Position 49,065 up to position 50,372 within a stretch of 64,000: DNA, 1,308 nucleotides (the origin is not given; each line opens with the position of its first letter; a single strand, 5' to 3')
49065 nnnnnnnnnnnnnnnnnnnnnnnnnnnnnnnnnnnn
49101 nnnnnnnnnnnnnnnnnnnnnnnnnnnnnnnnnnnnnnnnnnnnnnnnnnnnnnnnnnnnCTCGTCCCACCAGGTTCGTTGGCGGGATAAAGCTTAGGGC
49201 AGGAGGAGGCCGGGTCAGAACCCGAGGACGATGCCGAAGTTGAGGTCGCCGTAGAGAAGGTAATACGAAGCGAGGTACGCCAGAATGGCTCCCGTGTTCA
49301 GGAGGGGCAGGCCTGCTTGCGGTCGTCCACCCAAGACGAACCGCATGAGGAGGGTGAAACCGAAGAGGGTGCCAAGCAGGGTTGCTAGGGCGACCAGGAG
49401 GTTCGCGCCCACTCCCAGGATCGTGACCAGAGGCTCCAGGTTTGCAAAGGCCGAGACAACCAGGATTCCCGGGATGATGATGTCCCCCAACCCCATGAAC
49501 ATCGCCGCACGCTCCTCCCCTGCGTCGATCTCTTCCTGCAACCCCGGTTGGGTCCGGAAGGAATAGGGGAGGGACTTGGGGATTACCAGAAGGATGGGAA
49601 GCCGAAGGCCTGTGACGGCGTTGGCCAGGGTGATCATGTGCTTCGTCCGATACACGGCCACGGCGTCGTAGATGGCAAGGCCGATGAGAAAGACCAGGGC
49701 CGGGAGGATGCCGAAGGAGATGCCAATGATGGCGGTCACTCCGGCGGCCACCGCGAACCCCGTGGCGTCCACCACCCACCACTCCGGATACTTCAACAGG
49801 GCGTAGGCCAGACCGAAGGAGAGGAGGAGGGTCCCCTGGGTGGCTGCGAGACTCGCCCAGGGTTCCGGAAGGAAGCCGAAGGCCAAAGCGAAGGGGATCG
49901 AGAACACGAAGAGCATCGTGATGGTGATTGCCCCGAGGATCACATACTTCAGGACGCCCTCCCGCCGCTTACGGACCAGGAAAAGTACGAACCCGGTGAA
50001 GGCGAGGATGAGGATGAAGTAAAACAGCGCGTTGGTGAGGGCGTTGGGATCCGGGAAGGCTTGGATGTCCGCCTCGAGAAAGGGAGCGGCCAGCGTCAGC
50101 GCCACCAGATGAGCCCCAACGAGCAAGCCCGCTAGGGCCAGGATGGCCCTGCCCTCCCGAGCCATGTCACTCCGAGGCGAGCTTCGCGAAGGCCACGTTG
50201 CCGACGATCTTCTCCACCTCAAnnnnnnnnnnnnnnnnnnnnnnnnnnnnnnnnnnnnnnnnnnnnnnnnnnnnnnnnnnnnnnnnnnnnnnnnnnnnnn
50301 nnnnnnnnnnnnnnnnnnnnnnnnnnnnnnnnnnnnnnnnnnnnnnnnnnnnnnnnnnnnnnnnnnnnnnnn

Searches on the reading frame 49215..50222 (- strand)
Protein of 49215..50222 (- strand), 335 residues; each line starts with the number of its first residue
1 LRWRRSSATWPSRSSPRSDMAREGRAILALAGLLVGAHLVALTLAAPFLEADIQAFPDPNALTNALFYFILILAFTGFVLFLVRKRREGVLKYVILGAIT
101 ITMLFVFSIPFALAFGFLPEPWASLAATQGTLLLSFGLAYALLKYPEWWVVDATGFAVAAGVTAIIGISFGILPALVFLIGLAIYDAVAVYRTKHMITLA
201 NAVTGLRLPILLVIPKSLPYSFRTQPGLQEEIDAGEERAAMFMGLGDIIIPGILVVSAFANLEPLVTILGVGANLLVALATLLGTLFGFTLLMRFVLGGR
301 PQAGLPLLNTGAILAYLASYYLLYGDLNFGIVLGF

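Call 75: search_protein_families(library=pfam, proteins=[window:49215-50222:-], max_evalue=0.001)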
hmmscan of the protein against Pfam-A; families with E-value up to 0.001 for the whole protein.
window:49215-50222:- (335 aa): 2 families
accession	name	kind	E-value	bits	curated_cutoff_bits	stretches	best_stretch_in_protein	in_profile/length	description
PF06550.16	SPP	-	5.8e-75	252.8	23.9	1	32-319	2-277/283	Signal-peptide peptidase, presenilin aspartyl protease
PF04258.18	Peptidase_A22B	-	3.4e-10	40.5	23.3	1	115-258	75-211/286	Signal peptide peptidase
